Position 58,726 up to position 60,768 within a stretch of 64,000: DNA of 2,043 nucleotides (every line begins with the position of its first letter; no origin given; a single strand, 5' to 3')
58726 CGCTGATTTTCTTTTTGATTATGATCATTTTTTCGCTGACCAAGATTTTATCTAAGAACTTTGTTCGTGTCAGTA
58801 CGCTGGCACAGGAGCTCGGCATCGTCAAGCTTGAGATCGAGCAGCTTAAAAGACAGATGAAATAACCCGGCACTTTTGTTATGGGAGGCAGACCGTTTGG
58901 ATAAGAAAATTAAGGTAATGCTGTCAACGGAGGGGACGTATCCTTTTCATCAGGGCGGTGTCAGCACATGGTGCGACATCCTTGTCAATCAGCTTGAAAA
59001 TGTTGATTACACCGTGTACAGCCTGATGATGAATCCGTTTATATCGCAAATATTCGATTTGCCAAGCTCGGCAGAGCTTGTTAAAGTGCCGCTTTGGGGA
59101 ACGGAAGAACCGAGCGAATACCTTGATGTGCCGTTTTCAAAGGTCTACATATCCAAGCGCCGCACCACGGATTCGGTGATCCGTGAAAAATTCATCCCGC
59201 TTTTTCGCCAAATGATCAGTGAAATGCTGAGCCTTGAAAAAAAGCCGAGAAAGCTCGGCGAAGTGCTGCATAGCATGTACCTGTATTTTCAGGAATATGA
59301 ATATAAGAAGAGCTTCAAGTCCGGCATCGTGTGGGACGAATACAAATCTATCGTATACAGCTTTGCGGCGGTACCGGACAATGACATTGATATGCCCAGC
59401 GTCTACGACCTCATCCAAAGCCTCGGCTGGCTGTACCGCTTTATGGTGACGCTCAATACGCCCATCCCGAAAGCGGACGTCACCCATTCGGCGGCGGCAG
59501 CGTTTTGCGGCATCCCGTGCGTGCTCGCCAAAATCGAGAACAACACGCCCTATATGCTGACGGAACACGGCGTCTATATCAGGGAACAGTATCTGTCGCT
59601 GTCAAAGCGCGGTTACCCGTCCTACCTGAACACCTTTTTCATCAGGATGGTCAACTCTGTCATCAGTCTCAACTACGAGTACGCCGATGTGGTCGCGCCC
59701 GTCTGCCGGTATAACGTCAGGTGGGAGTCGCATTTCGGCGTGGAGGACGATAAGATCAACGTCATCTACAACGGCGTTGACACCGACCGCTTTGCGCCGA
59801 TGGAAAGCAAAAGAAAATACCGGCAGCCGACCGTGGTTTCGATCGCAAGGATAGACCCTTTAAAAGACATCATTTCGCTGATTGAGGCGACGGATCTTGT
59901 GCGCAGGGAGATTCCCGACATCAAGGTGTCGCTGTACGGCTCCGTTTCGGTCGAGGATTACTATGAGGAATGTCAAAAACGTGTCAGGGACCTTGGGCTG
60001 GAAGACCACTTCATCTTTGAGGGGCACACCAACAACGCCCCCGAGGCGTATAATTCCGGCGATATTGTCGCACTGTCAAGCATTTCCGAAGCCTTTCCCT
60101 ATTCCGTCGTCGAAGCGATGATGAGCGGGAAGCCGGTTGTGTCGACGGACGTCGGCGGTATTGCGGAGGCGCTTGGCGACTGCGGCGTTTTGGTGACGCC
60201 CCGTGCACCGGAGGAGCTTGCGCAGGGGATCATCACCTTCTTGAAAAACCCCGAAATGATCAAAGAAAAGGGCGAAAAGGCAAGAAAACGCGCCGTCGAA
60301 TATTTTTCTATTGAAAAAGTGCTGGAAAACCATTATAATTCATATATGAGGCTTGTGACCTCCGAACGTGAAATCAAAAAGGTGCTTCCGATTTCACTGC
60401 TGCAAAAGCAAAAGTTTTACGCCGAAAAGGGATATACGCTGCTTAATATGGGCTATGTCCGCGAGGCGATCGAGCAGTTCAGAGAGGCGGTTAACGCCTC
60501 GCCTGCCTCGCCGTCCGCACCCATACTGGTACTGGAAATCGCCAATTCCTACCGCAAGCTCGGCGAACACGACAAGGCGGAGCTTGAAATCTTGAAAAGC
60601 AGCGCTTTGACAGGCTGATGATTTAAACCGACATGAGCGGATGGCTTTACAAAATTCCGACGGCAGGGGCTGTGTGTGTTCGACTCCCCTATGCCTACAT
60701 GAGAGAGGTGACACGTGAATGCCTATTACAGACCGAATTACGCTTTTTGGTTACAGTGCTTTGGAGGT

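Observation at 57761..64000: Pel-like exopolysaccharide locus of atypical composition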

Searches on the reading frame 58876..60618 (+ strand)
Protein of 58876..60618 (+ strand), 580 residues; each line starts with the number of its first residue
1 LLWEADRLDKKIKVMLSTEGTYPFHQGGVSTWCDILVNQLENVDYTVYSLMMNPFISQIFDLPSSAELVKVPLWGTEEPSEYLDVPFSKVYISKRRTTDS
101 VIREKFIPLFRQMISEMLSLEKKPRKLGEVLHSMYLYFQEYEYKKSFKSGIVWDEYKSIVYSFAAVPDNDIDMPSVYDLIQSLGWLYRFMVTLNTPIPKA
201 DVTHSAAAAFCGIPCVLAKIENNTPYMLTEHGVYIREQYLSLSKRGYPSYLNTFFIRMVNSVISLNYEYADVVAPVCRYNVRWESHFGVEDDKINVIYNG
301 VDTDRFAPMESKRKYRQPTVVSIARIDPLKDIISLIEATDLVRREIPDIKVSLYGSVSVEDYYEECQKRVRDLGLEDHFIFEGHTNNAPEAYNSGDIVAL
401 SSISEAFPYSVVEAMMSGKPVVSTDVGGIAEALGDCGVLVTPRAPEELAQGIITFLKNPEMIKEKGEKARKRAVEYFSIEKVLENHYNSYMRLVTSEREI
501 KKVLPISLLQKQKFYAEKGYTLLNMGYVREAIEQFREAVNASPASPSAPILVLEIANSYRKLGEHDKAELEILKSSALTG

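Call 3: search_protein_families(library=pfam, proteins=[window:58876-60618:+], max_evalue=0.01)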
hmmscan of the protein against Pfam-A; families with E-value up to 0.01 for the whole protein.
window:58876-60618:+ (580 aa): 10 families
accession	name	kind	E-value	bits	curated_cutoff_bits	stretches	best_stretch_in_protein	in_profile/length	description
PF11997.14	DUF3492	-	3.2e-38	132.5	23.3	1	13-289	2-265/268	Domain of unknown function (DUF3492)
PF00534.26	Glycos_transf_1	-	4.6e-31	108.1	26.4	1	313-472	11-172/172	Glycosyl transferases group 1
PF13692.12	Glyco_trans_1_4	-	1.9e-28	99.9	27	1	318-458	2-142/142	Glycosyl transferases group 1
PF13439.12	Glyco_transf_4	-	4.4e-11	43.5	28.5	1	183-305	54-170/170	Glycosyltransferase Family 4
PF13524.12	Glyco_trans_1_2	-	9e-07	29.4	25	1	344-484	10-140/144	Glycosyl transferase-like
PF13181.12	TPR_8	-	4.6e-06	26.8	25.7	1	514-544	3-33/34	Tetratricopeptide repeat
PF07719.23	TPR_2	-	0.00012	22.3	27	0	514-543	3-32/34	Tetratricopeptide repeat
PF20706.3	GT4-conflict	-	0.00017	21.1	26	1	275-440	155-324/385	Family 4 Glycosyltransferase in conflict systems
PF13579.12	Glyco_trans_4_4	-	0.003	18.3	29.7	1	198-300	70-158/158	Glycosyl transferase 4-like domain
PF13432.12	TPR_16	-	0.0061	17.4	32.7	0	518-573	3-54/65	Tetratricopeptide repeat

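Call 5: search_protein_families(library=ncbifam, proteins=[window:58876-60618:+], max_evalue=1)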
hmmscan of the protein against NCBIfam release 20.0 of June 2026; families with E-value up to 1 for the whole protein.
window:58876-60618:+ (580 aa): 41 families (the best 25 are shown)
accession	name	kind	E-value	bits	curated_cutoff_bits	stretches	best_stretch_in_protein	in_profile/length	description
NF038011.1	PelF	equivalog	2.1e-44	152.4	100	1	14-486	2-485/489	GT4 family glycosyltransferase PelF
TIGR03088.1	stp2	hypoth_equivalog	5.3e-34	117.9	409.05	1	285-491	153-371/374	TIGR03088 family PEP-CTERM/XrtA system glycosyltransferase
NF041876.1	EPS_EpsE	equivalog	8.4e-27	94.4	400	1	292-480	186-383/389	exopolysaccharide biosynthesis GT4 family glycosyltransferase EpsE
TIGR03999.1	thiol_BshA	equivalog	1.4e-22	80.2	273.7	1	260-494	135-374/375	N-acetyl-alpha-D-glucosaminyl L-malate synthase BshA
TIGR04047.1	MSMEG_0565_glyc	hypoth_equivalog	1.5e-19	70.3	259.85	1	294-491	161-372/373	MSMEG_0565 family glycosyltransferase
TIGR03449.1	mycothiol_MshA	equivalog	1.6e-19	70.1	462.5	1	285-493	181-403/406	D-inositol-3-phosphate glycosyltransferase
TIGR02149.1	glgA_Coryne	subfamily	1.2e-17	64.1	302.4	1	287-493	164-390/391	glycogen synthase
NF041139.1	TreT_Thcocales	equivalog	9.2e-17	60.9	775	1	317-487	229-406/412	trehalose synthase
NF038255.1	exopoly_VpsD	equivalog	5.1e-16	58.5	300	1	269-494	156-380/381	VpsD family glycosyltransferase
NF050063.1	ProtGlycPglJ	equivalog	8.5e-16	58.1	500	1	251-478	125-352/363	N-acetylgalactosamine-N,N'-diacetylbacillosaminyl-diphospho-undecaprenol 4-alpha-N-acetylgalactosaminyltransferase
NF047880.1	glyco_SdgA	exception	1.8e-15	56.5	800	1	309-477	308-475/488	serine-aspartate repeat adhesin O-glycosyltransferase SdgA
NF041010.1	glycosy_Agl16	equivalog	4e-15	55.5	575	1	278-476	142-335/352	glycosylation protein Agl16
NF038295.1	EPS_HpsP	equivalog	1.1e-14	54.2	550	1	286-493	171-387/388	hormogonium polysaccharide biosynthesis glycosyltransferase HpsP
TIGR04157.1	glyco_rSAM_CFB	subfamily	2.4e-14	53.1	400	1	285-485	186-401/406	TIGR04157 family glycosyltransferase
NF053787.1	GlcN_PG_synth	equivalog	4.6e-13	48.7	480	1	391-494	258-360/361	N-acetylglucosaminyl phosphatidylglycerol synthase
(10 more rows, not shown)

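Call 14: search_solved_structures(query=window:58876-60618:+, max_evalue=0.001)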
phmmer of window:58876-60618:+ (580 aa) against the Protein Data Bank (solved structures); distinct sequences matched with E-value up to 0.001: 45.
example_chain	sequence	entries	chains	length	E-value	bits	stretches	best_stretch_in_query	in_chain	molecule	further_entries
7qsg_A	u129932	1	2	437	2.5e-17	65.9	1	286-485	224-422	D-inositol 3-phosphate glycosyltransferase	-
2x6q_A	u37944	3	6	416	1.2e-16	63.6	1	317-487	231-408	TREHALOSE-SYNTHASE TRET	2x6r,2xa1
2jjm_A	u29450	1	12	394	4.9e-16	61.7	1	259-494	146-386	GLYCOSYL TRANSFERASE, GROUP 1 FAMILY PROTEIN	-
3mbo_A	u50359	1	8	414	5.6e-16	61.5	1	259-494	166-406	Glycosyltransferase, group 1 family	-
2xa2_A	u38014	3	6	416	8.4e-16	60.9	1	317-487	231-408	TREHALOSE-SYNTHASE TRET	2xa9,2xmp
4x7m_A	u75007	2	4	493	5.6e-14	54.9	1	317-489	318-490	TarM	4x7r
4x6l_A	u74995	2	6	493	5.6e-14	54.9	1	317-489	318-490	TarM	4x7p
4wac_A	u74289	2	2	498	5.8e-14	54.8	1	317-489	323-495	Glycosyl transferase, group 1 family protein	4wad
3c4q_A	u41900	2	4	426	1.7e-12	50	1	284-474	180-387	Predicted glycosyltransferases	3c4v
3c48_A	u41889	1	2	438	1.9e-12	49.8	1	284-474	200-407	Predicted glycosyltransferases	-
4xso_B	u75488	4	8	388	2e-12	49.8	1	292-478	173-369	Alr3699 protein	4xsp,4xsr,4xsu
6zj4_AAA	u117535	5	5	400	7.1e-11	44.6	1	316-488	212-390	Trehalose phosphorylase/synthase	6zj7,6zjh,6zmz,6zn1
5i45_A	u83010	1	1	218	1.4e-10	43.7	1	299-497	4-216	Glycosyl transferases group 1 family protein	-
2r60_A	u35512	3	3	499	8.8e-10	41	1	393-484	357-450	Glycosyl transferase, group 1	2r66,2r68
7mi0_A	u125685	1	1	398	1.7e-09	40.1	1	284-494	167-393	Glycosyltransferase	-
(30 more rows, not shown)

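Call 84: search_dna_similar(query=window:58876-60618:+, collection=plasmids, mode=protein, max_evalue=1e-20, max_rows=25)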
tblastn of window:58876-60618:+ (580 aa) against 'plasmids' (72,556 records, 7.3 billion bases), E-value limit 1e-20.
Records with a match: 44; places in all: 44; records where one place covers at least 80% of the query: 25.
Best place of each record, by identity: <60% 44.
By first word of the organism name: Ensifer 5; Deinococcus 4; Streptomyces 4; Burkholderia 4; Sulfitobacter 3; Azospirillum 3; Cereibacter 3; Thermus 2; Cetobacterium 2; Caballeronia 2; and 10 more.
By predicted mobility (MOB-suite, as given by PLSDB): non-mobilizable 38; mobilizable 3; conjugative 3.
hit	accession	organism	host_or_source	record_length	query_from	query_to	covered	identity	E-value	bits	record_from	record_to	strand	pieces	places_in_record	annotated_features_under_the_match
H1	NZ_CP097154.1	Deinococcus sp. QL22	-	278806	12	494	83%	33.6%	3e-78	276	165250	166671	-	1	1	pelF: GT4 family glycosyltransferase PelF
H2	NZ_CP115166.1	Deinococcus aquaticus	Freshwater stream system, activated ...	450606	8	490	83%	33.1%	3e-85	297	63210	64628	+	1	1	pelF: GT4 family glycosyltransferase PelF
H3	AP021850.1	Deinococcus grandis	-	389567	12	498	84%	32.5%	8e-79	278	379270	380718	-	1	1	icsA: lipopolysaccharide glycosyltransferase, putative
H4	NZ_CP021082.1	Deinococcus ficus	Ficus religiosa L.,cell ...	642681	12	494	83%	32.5%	5e-78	276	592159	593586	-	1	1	pelF: GT4 family glycosyltransferase PelF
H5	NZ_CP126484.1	Kocuria rosea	mixed culture,an irradiated device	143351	7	492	84%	30.3%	1e-65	239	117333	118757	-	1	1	pelF: GT4 family glycosyltransferase PelF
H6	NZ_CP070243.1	Streptomyces californicus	DSMZ Isolate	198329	7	496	84%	29.2%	3e-67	244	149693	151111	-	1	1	pelF: GT4 family glycosyltransferase PelF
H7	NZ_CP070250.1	Streptomyces californicus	DSMZ Isolate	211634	7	496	84%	29.2%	3e-67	244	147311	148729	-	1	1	pelF: GT4 family glycosyltransferase PelF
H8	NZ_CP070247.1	Streptomyces californicus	DSMZ Isolate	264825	7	496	84%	29.0%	2e-67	245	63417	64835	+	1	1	pelF: GT4 family glycosyltransferase PelF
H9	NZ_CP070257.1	Streptomyces californicus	DSMZ Isolate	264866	7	496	84%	29.0%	2e-67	245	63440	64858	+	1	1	pelF: GT4 family glycosyltransferase PelF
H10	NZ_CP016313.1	Thermus brockianus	whole organism,environmental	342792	1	490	84%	28.9%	5e-59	220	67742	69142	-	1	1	pelF: GT4 family glycosyltransferase PelF | hypothetical protein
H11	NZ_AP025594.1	Thermus brockianus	-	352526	1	490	84%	28.9%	5e-59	220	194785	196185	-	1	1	pelF: GT4 family glycosyltransferase PelF | hypothetical protein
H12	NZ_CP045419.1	Pseudoalteromonas sp. THAF3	pure culture,Surface of a polyethylene ...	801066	10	495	84%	26.2%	7e-35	148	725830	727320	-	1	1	pelF: GT4 family glycosyltransferase PelF | hypothetical protein | pelG: exopolysaccharide Pel transporter PelG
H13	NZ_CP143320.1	Cetobacterium somerae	intestine of Yellow Catfish,pure culture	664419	10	493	83%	26.3%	3e-31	137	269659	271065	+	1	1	pelF: GT4 family glycosyltransferase PelF | hypothetical protein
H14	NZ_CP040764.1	Paracoccus liaowanqingii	Tibetan antelope,cell culture,feces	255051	14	495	83%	25.9%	3e-36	152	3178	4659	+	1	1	pelF: GT4 family glycosyltransferase PelF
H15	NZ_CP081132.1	Sulfitobacter sp. W074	-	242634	11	480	81%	26.3%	2e-37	156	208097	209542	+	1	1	pelF: GT4 family glycosyltransferase PelF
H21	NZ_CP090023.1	Cereibacter azotoformans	cell culture,Aquaculture sediment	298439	10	495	84%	23.7%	1e-30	135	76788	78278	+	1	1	pelF: GT4 family glycosyltransferase PelF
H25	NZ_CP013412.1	Burkholderia thailandensis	environmental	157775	6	495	84%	22.5%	2e-25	119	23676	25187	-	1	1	pelF: GT4 family glycosyltransferase PelF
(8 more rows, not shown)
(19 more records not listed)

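Call 85: get_annotated_region(hit=H12, flank=9000)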
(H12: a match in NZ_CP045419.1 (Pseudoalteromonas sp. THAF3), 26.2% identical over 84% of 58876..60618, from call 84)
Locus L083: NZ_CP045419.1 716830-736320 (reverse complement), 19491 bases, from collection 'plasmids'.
description: Pseudoalteromonas sp. THAF3 plasmid pTHAF3_a, complete sequence
organism: Pseudoalteromonas sp. THAF3 (NCBI taxid 2587843)
taxonomy: Bacteria; Pseudomonadota; Gammaproteobacteria; Alteromonadales; Pseudoalteromonadaceae; Pseudoalteromonas; Pseudoalteromonas sp. THAF3
host: -; source: pure culture,Surface of a polyethylene microplastic particle present in tank 6 of a marine aquarium ...; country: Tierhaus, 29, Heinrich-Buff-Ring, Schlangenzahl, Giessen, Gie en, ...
typing (MOB-suite, as given by PLSDB): non-mobilizable
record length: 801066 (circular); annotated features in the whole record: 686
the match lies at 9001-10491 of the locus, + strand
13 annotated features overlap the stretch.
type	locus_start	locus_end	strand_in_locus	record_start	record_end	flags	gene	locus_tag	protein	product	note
CDS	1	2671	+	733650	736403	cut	-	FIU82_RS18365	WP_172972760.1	endo alpha-1,4 polygalactosaminidase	-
CDS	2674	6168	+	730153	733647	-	-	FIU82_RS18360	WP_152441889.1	tetratricopeptide repeat protein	-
CDS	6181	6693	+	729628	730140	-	-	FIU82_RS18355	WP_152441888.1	hypothetical protein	-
CDS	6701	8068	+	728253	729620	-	-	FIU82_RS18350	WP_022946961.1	PelD GGDEF domain-containing protein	-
CDS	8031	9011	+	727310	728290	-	-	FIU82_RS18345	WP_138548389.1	hypothetical protein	-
CDS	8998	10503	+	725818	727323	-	pelF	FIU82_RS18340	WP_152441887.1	GT4 family glycosyltransferase PelF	-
CDS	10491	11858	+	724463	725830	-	pelG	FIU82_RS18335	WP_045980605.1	exopolysaccharide Pel transporter PelG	-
CDS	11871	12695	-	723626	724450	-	-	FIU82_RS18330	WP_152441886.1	endo alpha-1,4 polygalactosaminidase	-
CDS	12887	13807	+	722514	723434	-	glsB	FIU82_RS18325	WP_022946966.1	glutaminase B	GO:0006541 - glutamine metabolic process [Evidence IEA]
CDS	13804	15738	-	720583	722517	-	-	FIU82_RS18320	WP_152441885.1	methyl-accepting chemotaxis protein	GO:0006935 - chemotaxis [Evidence IEA]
CDS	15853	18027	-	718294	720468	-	-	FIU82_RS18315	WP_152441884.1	EAL domain-containing protein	-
CDS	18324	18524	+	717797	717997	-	-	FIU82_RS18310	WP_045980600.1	hypothetical protein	-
CDS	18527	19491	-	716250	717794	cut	-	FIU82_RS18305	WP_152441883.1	sensor domain-containing diguanylate cyclase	-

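Call 86: get_annotated_region(hit=H2, flank=10000)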
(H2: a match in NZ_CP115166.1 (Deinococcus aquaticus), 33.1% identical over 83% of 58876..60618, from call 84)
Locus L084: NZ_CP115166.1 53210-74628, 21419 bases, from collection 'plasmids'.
description: Deinococcus aquaticus strain PB-314 plasmid pDATS01, complete sequence
organism: Deinococcus aquaticus (NCBI taxid 328692)
taxonomy: Bacteria; Deinococcota; Deinococci; Deinococcales; Deinococcaceae; Deinococcus; Deinococcus aquaticus
host: -; source: Freshwater stream system, activated sludge; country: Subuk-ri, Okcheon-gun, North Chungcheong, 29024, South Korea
typing (MOB-suite, as given by PLSDB): non-mobilizable
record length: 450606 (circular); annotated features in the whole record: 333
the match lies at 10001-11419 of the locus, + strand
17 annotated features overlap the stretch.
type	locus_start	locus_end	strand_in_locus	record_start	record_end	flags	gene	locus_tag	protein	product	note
CDS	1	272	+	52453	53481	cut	pstS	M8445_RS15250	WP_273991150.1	phosphate ABC transporter substrate-binding protein PstS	-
CDS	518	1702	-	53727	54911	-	-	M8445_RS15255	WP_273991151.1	Gfo/Idh/MocA family oxidoreductase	-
CDS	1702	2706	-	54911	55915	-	-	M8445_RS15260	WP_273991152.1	sugar phosphate isomerase/epimerase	-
CDS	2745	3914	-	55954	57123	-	-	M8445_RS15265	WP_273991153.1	MFS transporter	GO:0055085 - transmembrane transport [Evidence IEA]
CDS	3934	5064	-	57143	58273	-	-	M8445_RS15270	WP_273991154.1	Gfo/Idh/MocA family oxidoreductase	-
CDS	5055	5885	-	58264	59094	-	-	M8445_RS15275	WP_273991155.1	sugar phosphate isomerase/epimerase family protein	-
CDS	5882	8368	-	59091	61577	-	-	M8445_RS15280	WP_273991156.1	glycoside hydrolase family 3 C-terminal domain-containing protein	GO:0005975 - carbohydrate metabolic process [Evidence IEA]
CDS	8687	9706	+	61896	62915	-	-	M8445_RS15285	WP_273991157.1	LacI family DNA-binding transcriptional regulator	GO:0006351 - DNA-templated transcription [Evidence IEA]; GO:0045892 - negative regulation of DNA-templated ...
CDS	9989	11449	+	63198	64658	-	pelF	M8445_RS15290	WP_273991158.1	GT4 family glycosyltransferase PelF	-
CDS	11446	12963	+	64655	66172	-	-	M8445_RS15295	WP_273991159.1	hypothetical protein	-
CDS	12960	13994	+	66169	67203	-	-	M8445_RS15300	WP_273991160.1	NAD-dependent 4,6-dehydratase LegB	-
CDS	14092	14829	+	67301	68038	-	-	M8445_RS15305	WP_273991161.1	nucleotidyltransferase family protein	-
CDS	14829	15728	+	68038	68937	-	-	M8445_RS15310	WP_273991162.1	NAD(P)-dependent oxidoreductase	-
CDS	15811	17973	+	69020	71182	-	-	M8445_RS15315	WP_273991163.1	hypothetical protein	-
CDS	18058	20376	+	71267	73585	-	-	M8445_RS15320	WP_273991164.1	hypothetical protein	-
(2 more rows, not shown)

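Call 89: get_annotated_region(hit=H6, flank=10000)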
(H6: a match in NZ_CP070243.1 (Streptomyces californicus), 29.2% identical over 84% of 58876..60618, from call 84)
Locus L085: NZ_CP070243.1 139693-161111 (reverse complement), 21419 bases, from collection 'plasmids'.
description: Streptomyces californicus strain FDAARGOS_1209 plasmid unnamed2
organism: Streptomyces californicus (NCBI taxid 67351)
taxonomy: Bacteria; Actinomycetota; Actinomycetes; Kitasatosporales; Streptomycetaceae; Streptomyces; Streptomyces californicus
host: -; source: DSMZ Isolate; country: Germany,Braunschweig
typing (MOB-suite, as given by PLSDB): non-mobilizable
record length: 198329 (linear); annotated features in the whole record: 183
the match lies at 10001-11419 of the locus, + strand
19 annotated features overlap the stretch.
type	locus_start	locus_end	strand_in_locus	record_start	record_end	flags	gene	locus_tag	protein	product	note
CDS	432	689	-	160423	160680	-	-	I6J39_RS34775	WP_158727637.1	DUF6221 family protein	-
CDS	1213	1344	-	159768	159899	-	-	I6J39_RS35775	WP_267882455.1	hypothetical protein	-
CDS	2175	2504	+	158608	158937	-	-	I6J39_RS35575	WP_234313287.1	hypothetical protein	-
CDS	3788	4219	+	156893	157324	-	-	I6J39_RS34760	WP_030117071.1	hypothetical protein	-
CDS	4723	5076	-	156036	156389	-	-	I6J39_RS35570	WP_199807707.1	hypothetical protein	-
CDS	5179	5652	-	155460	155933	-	-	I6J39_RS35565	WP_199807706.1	helix-turn-helix transcriptional regulator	-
CDS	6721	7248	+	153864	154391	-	-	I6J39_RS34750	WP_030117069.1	hypothetical protein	-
CDS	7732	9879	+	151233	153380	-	-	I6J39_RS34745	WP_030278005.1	hypothetical protein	-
CDS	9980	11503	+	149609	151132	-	pelF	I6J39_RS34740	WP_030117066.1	GT4 family glycosyltransferase PelF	-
CDS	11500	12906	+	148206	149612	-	-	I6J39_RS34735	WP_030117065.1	hypothetical protein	-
CDS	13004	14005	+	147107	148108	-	-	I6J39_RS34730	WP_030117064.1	SDR family NAD(P)-dependent oxidoreductase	-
CDS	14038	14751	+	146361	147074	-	-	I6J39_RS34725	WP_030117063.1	sugar phosphate nucleotidyltransferase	GO:0009058 - biosynthetic process [Evidence IEA]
CDS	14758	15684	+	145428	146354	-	-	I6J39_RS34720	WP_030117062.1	NAD(P)-dependent oxidoreductase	-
CDS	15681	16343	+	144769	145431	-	-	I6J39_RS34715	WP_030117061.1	spherulation-specific family 4 protein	-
CDS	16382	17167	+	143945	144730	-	-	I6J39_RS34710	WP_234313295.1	endo alpha-1,4 polygalactosaminidase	-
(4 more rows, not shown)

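Call 90: get_annotated_region(hit=H10, flank=10000)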
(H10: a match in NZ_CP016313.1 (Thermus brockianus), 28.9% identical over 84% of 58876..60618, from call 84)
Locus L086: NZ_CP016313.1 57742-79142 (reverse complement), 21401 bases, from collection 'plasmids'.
description: Thermus brockianus strain GE-1 plasmid pTB1, complete sequence
organism: Thermus brockianus (NCBI taxid 56956)
taxonomy: Bacteria; Deinococcota; Deinococci; Thermales; Thermaceae; Thermus; Thermus brockianus
host: -; source: whole organism,environmental; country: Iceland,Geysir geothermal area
typing (MOB-suite, as given by PLSDB): non-mobilizable; replicon rep_cluster_1052
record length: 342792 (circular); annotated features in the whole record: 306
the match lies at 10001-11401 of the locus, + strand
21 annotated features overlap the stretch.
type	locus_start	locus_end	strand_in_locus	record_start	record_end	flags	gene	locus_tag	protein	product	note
CDS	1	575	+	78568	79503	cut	-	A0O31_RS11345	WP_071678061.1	ABC transporter permease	GO:0055085 - transmembrane transport [Evidence IEA]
CDS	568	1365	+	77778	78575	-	-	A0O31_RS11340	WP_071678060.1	ABC transporter permease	-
CDS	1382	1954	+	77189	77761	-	-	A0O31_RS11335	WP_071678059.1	sugar-binding protein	GO:0016052 - carbohydrate catabolic process [Evidence IEA]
CDS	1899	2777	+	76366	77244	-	-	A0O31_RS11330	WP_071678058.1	hypothetical protein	-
CDS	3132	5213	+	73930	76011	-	-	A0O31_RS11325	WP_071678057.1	dockerin type I repeat-containing protein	-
CDS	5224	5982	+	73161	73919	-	-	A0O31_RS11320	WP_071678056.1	hypothetical protein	-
CDS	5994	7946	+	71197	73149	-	-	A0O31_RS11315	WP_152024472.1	hypothetical protein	-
CDS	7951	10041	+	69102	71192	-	-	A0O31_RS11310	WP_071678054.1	hypothetical protein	-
CDS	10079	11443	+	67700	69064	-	pelF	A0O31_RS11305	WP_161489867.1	GT4 family glycosyltransferase PelF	-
CDS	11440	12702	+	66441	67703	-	-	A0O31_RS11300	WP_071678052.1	hypothetical protein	-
CDS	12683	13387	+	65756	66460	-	-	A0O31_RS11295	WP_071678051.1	hypothetical protein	-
CDS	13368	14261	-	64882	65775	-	-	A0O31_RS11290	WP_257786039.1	endo alpha-1,4 polygalactosaminidase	-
CDS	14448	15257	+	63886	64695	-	-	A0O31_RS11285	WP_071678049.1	cyclase family protein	-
CDS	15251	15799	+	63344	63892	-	-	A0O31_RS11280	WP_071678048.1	peroxidase-related enzyme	-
CDS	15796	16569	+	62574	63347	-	-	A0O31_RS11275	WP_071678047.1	ABC transporter ATP-binding protein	-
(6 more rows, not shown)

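Call 93: get_annotated_region(hit=H25, flank=2500)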
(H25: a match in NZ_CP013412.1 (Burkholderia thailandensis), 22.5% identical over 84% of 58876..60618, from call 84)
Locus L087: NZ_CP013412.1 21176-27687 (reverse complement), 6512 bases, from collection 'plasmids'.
description: Burkholderia thailandensis strain 2002721643 plasmid p2002721643, complete sequence
organism: Burkholderia thailandensis (NCBI taxid 57975)
taxonomy: Bacteria; Pseudomonadota; Betaproteobacteria; Burkholderiales; Burkholderiaceae; Burkholderia; Burkholderia thailandensis
host: -; source: environmental; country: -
typing (MOB-suite, as given by PLSDB): non-mobilizable; replicon rep_cluster_465
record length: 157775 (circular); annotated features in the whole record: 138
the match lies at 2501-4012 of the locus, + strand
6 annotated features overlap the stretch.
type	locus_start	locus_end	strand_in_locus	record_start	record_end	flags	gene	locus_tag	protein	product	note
CDS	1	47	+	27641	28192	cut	-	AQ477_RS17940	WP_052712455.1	hypothetical protein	-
CDS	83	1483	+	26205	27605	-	-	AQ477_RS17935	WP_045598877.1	PelD GGDEF domain-containing protein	-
CDS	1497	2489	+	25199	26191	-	-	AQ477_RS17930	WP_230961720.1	hypothetical protein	-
CDS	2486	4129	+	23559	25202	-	pelF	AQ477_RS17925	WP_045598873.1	GT4 family glycosyltransferase PelF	-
CDS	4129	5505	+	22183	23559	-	pelG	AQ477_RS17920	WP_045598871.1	exopolysaccharide Pel transporter PelG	-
CDS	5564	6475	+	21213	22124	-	-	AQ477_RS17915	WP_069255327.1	endo alpha-1,4 polygalactosaminidase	-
